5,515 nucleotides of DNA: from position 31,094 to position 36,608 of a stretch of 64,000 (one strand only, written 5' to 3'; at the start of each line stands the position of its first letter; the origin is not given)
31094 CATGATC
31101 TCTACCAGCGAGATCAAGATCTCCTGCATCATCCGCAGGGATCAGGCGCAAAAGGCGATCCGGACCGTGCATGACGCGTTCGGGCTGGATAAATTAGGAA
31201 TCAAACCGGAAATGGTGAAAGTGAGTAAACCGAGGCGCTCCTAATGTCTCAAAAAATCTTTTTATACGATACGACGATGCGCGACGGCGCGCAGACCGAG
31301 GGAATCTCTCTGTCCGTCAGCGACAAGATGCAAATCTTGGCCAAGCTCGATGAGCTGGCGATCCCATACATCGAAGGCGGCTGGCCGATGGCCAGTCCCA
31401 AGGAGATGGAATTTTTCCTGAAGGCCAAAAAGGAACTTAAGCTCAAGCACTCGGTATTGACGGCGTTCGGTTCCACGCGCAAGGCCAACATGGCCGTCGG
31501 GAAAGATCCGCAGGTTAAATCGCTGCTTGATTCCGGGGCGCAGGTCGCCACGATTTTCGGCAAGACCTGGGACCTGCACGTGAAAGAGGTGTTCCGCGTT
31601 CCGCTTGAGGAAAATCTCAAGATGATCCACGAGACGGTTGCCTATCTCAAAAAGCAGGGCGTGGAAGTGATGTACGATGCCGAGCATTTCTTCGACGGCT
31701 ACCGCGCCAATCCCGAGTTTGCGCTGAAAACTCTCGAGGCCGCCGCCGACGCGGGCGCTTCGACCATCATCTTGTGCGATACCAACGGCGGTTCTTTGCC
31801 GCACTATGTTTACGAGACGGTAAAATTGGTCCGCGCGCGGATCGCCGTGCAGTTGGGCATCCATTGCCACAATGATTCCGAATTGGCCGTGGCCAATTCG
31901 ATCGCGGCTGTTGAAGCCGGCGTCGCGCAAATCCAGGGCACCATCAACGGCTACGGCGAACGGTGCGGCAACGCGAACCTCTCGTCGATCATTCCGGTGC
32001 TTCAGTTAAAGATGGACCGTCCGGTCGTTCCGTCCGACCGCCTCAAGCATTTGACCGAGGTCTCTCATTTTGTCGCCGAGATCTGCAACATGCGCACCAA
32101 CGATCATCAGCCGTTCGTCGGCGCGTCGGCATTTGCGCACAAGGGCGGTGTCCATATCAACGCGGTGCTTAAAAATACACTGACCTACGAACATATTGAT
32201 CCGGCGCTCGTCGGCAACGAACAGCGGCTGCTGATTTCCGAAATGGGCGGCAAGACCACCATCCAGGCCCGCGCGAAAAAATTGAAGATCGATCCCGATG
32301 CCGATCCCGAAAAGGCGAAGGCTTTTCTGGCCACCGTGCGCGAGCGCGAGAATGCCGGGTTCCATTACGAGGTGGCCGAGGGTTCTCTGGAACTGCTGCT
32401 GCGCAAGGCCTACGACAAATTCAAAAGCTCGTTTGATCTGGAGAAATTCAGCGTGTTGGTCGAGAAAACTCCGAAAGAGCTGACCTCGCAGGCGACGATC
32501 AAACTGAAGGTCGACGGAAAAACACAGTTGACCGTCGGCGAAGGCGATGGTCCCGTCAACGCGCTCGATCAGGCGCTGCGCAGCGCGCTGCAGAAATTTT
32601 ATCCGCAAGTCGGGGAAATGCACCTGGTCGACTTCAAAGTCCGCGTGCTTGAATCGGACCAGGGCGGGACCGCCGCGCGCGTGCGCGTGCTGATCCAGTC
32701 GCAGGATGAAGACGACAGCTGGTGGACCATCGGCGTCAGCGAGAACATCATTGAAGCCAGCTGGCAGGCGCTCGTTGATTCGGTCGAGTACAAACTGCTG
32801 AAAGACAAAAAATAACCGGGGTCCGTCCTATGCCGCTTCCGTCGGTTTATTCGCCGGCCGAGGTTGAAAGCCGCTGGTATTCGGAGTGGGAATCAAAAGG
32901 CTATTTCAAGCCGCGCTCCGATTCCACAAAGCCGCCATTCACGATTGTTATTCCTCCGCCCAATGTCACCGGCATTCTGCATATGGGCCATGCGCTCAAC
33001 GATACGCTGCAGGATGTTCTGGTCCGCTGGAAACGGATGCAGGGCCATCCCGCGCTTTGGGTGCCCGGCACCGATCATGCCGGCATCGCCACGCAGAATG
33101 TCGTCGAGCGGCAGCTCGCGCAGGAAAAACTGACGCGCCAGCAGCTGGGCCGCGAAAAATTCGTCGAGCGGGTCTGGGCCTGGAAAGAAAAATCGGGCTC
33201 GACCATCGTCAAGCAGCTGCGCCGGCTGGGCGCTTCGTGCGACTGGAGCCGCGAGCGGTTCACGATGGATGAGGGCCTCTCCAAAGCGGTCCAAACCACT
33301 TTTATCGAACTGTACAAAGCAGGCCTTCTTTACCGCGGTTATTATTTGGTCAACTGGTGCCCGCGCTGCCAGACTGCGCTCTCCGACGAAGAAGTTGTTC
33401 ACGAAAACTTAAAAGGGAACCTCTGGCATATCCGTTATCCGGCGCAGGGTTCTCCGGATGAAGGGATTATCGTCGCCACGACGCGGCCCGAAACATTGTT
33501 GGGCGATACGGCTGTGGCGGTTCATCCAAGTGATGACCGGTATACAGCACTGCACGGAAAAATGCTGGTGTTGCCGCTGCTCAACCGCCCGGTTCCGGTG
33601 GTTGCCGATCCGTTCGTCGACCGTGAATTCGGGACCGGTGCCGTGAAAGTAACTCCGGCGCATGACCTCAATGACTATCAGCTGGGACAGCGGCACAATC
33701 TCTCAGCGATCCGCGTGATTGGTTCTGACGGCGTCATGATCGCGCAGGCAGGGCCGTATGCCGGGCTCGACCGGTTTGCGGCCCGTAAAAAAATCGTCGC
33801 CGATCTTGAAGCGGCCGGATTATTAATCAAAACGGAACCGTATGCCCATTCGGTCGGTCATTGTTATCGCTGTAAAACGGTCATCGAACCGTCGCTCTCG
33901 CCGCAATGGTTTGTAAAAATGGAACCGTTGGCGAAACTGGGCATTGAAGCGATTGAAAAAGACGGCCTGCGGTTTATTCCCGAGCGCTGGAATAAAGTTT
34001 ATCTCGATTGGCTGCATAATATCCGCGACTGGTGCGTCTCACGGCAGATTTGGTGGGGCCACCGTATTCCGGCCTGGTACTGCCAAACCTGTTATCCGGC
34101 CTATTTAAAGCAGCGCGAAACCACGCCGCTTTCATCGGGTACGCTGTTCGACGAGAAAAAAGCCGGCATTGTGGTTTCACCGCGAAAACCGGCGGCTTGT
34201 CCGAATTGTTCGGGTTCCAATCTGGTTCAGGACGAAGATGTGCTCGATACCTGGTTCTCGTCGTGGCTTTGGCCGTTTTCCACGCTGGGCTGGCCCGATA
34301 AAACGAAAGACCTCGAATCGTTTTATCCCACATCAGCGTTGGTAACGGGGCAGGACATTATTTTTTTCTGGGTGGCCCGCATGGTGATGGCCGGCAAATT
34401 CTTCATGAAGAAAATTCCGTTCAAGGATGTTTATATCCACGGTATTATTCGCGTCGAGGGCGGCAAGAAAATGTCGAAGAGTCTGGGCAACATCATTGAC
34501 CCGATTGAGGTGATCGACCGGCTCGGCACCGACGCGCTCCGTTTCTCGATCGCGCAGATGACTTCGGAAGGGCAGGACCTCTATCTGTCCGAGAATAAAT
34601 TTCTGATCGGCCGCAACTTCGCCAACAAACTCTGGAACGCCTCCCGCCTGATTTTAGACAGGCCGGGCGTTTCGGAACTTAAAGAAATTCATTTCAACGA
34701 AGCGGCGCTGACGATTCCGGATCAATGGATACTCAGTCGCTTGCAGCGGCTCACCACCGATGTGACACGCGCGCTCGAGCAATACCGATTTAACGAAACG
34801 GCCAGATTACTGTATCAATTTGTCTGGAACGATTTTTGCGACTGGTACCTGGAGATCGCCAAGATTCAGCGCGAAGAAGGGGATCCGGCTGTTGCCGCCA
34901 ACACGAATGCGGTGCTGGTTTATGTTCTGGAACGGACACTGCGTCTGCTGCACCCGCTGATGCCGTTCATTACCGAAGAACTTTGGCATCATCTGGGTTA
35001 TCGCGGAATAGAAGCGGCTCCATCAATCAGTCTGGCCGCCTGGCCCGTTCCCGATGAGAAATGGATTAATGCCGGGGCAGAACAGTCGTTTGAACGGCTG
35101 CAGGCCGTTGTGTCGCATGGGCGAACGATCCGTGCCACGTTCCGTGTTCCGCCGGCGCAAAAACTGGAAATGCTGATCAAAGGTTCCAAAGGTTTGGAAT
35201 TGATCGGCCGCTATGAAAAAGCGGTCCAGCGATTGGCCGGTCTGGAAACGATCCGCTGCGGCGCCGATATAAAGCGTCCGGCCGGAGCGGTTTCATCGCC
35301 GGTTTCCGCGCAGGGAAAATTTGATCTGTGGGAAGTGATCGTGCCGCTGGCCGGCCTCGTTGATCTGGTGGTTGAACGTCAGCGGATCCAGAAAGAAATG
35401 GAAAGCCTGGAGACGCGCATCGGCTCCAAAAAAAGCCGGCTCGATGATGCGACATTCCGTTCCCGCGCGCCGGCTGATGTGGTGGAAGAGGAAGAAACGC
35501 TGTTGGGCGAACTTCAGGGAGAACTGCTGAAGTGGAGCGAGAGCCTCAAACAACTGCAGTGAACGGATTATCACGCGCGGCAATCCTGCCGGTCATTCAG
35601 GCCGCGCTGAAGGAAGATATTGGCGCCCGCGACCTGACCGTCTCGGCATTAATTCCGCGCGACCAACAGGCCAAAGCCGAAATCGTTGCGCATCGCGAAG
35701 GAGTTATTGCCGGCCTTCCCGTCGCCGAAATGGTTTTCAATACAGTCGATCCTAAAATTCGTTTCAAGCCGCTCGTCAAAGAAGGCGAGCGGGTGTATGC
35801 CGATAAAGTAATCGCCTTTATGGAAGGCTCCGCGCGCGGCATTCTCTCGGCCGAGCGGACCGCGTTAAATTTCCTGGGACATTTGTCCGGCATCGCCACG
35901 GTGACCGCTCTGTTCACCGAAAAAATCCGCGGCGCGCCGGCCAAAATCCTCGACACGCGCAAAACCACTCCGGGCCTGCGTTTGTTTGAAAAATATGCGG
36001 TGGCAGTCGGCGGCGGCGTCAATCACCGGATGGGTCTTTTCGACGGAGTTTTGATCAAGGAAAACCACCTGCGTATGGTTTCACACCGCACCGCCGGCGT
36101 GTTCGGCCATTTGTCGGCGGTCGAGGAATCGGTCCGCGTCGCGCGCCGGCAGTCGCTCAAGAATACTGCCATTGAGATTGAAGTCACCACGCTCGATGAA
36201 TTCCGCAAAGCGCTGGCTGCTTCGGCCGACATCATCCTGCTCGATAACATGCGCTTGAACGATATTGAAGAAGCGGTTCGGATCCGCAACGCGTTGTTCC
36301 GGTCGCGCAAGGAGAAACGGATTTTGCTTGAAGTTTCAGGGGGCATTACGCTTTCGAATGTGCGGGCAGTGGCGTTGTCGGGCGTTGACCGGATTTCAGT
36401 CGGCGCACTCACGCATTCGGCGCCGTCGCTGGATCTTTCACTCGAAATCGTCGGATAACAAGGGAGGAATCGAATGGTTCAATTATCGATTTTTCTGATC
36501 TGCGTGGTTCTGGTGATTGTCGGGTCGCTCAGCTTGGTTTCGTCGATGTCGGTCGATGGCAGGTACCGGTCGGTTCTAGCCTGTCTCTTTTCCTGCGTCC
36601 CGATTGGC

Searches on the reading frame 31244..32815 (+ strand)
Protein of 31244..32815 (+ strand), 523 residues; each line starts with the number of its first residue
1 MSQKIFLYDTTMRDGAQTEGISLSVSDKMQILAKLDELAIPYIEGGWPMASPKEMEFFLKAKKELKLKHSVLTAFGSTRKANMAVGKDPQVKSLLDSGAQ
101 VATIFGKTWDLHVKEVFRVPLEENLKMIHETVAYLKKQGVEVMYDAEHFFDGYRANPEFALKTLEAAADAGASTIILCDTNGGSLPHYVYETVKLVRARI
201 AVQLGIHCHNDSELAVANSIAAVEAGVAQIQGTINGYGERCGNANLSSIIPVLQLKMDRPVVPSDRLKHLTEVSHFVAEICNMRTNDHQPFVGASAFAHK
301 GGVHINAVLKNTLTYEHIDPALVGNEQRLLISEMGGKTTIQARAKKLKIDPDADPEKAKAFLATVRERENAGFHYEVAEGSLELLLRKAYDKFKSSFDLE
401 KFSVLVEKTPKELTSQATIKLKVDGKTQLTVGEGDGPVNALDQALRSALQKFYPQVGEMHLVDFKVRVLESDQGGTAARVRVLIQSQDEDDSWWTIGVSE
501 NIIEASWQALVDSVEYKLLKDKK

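Call 3: search_protein_families(library=pfam, proteins=[window:31244-32815:+])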
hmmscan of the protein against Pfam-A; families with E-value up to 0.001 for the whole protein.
window:31244-32815:+ (523 aa): 3 families
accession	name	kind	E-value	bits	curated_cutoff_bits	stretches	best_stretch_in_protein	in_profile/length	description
PF00682.25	HMGL-like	-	2.1e-49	168.7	29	1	5-276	2-259/260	HMGL-like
PF08502.15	LeuA_dimer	-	4.6e-28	98.2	24.9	1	376-517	1-130/131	LeuA allosteric (dimerisation) domain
PF22617.1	HCS_D2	-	2.9e-15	56.8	27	1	292-364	2-73/82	Homocitrate synthase post-HMGL domain-like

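Call 4: search_protein_families(library=ncbifam, proteins=[window:31244-32815:+])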
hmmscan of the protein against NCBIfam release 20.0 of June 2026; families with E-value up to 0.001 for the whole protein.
window:31244-32815:+ (523 aa): 27 families (the best 25 are shown)
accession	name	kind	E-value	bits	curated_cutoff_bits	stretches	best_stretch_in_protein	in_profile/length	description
TIGR00977.1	citramal_synth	equivalog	4.8e-216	718.1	450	1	4-522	1-521/526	citramalate synthase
NF002085.0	PRK00915.1-2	subfamily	1.2e-92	311.2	517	1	2-518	11-500/504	2-isopropylmalate synthase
NF002086.0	PRK00915.1-3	equivalog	1.4e-82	277.8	532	1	2-517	4-501/516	2-isopropylmalate synthase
TIGR00973.1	leuA_bact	equivalog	3.5e-77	260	598.7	1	4-514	1-493/494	2-isopropylmalate synthase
NF002088.0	PRK00915.1-5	equivalog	9e-75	252.1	697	1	3-515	2-496/514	2-isopropylmalate synthase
TIGR02090.1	LEU1_arch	subfamily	3.3e-74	250.2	484.75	1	6-372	2-351/363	isopropylmalate/citramalate/homocitrate synthases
NF002087.0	PRK00915.1-4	equivalog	2.6e-71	240.7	729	1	2-515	4-500/516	2-isopropylmalate synthase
NF002084.0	PRK00915.1-1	equivalog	4.1e-70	236.8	748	1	1-514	1-496/523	2-isopropylmalate synthase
TIGR02146.1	LysS_fung_arch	equivalog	3.3e-67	227.2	413.55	1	8-351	2-330/344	homocitrate synthase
NF041069.1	IPMS_Sufob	equivalog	9.5e-65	219.3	600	1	7-373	3-354/371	isopropylmalate synthase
TIGR02660.1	nifV_homocitr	equivalog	2.8e-60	204.5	462.9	1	5-368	2-348/365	homocitrate synthase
NF042433.1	CitmalDyn_Leptosp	equivalog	5.4e-46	157.2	950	1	3-499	6-492/514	(R)-citramalate synthase CimA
NF042434.1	IPMS_Lepto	equivalog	3.4e-37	128.3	500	1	3-345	4-348/374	2-isopropylmalate synthase LeuA2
NF002991.1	PRK03739.1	subfamily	8.4e-28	97.4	455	1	10-514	32-548/550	2-isopropylmalate synthase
NF006049.0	PRK08195.1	subfamily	2.1e-24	86.2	229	1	150-255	140-247/344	4-hyroxy-2-oxovalerate/4-hydroxy-2-oxopentanoic acid aldolase,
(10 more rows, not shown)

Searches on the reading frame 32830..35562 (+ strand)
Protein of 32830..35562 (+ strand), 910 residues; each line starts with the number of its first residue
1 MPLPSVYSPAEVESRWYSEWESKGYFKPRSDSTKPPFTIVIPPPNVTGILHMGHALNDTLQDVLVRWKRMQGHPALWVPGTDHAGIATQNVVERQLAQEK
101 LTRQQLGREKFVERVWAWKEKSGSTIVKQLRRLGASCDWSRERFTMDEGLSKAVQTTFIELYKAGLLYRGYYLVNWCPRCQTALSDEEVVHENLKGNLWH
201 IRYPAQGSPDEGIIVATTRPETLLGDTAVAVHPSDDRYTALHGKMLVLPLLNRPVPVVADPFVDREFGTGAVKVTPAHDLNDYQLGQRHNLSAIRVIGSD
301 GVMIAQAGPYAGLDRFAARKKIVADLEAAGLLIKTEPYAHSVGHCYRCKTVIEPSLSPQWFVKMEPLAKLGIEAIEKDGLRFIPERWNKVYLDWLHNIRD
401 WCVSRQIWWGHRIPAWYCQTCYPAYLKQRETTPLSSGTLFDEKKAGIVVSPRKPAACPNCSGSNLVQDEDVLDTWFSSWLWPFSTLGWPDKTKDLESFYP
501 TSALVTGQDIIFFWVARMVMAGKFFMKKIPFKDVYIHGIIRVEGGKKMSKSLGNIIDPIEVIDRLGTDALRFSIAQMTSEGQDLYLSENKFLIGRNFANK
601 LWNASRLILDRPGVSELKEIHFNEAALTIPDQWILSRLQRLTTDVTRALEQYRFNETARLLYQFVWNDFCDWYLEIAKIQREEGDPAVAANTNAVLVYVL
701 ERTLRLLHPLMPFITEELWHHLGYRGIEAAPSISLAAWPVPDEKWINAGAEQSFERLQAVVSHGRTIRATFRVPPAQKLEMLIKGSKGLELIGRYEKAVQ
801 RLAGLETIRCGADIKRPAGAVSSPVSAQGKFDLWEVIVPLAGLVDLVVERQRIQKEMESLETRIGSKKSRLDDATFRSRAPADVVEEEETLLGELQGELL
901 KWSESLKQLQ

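Call 3: search_protein_families(library=pfam, proteins=[window:32830-35562:+])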
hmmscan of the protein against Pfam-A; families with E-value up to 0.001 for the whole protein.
window:32830-35562:+ (910 aa): 6 families
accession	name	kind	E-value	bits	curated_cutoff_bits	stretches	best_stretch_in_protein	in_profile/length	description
PF00133.28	tRNA-synt_1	-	5.6e-143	477.1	22.7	1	16-586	2-413/414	tRNA synthetases class I (I, L, M and V)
PF08264.19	Anticodon_1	-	7.3e-43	146.4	25.1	1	631-781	1-146/148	Anticodon-binding domain of tRNA ligase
PF09334.17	tRNA-synt_1g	-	1e-24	87.5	20.1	2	507-594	289-374/391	tRNA synthetases class I (M)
PF13603.12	tRNA-synt_1_2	-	1.8e-09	37.8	25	1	243-300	86-143/185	Leucyl-tRNA synthetase, editing domain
PF10458.14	Val_tRNA-synt_C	-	1.2e-08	35.5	25.9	1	845-910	1-66/66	Valyl tRNA synthetase tRNA binding arm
PF01406.26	tRNA-synt_1e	-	0.00016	21.6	27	0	530-577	236-283/301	tRNA synthetases class I (C) catalytic domain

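Call 4: search_protein_families(library=ncbifam, proteins=[window:32830-35562:+])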
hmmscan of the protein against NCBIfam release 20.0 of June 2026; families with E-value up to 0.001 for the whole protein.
window:32830-35562:+ (910 aa): 18 families
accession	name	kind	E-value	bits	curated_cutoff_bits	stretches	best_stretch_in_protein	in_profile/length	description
NF004349.1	PRK05729.1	equivalog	0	1196.6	704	1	6-903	3-857/860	valine--tRNA ligase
NF011492.0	PRK14900.1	equivalog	0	1130.4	1783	1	5-901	11-885/1044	valine--tRNA ligase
TIGR00422.1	valS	equivalog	0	1086.6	612.1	1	5-889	3-859/863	valine--tRNA ligase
NF009687.0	PRK13208.1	equivalog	2.4e-186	621.3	738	1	3-809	6-787/801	valine--tRNA ligase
TIGR00392.1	ileS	equivalog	1.5e-124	417.1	621.4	2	257-772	313-837/861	isoleucine--tRNA ligase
NF000540.1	alt_ValS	exception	1.1e-101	341.2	900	1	11-769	8-785/827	valine--tRNA ligase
NF008957.0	PRK12300.1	subfamily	3.9e-73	246.8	677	3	494-794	573-845/946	leucine--tRNA ligase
NF040702.1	ileS_w_GNAT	exception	5.3e-70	236.2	1999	2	249-722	486-956/1100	isoleucine--tRNA ligase, N-acetyltransferase domain-containing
NF000258.1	MupB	exception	7.3e-67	226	1900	2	257-781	298-817/1033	mupirocin-resistant isoleucine--tRNA ligase MupB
TIGR00395.1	leuS_arch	equivalog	7.4e-60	202.9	648.5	3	493-769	566-818/938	leucine--tRNA ligase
NF000257.1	MupA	exception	1.2e-58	198.8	1900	2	257-787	294-821/1024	mupirocin-resistant isoleucine--tRNA ligase MupA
TIGR00396.1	leuS_bact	equivalog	5.1e-55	187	548.4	3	8-196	2-172/843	leucine--tRNA ligase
TIGR00398.1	metG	equivalog_domain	7e-32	110.8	336.35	2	531-724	312-503/530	methionine--tRNA ligase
NF008900.0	PRK12267.1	equivalog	6.4e-29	100.9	598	2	470-758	223-511/648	methionine--tRNA ligase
NF001100.0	PRK00133.1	equivalog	4.8e-22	78.3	587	2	344-726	174-506/676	methionine--tRNA ligase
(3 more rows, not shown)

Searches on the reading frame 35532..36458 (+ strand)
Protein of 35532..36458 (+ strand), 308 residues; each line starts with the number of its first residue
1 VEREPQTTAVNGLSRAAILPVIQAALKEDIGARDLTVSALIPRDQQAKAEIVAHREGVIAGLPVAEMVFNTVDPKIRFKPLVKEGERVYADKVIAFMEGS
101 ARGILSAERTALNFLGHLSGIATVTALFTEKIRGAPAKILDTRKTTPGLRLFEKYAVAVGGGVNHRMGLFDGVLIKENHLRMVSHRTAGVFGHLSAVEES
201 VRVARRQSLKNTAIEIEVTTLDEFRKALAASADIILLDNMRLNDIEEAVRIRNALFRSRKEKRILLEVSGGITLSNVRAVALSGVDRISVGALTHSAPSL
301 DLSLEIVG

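Call 3: search_protein_families(library=pfam, proteins=[window:35532-36458:+])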
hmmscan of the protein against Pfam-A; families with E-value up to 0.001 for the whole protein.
window:35532-36458:+ (308 aa): 2 families
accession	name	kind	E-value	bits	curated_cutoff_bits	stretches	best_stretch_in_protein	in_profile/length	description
PF01729.25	QRPTase_C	-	8.7e-55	185.5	23.1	1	121-305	1-169/169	Quinolinate phosphoribosyl transferase, C-terminal domain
PF02749.22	QRPTase_N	-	4.3e-23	81.8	27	1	34-119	1-82/82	Quinolinate phosphoribosyl transferase, N-terminal domain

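Call 4: search_protein_families(library=ncbifam, proteins=[window:35532-36458:+])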
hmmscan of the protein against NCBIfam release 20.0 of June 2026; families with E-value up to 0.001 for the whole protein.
window:35532-36458:+ (308 aa): 3 families
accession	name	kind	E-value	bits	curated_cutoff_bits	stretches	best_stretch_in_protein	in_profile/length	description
TIGR00078.1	nadC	equivalog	3e-90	302.1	198.4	1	22-306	2-269/269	carboxylating nicotinate-nucleotide diphosphorylase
TIGR01334.1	modD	hypoth_equivalog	6.4e-27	94.7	178.85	1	22-298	8-270/277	ModD protein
NF006415.0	PRK08662.1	equivalog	4.7e-09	35.5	243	1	44-307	35-304/381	nicotinate phosphoribosyltransferase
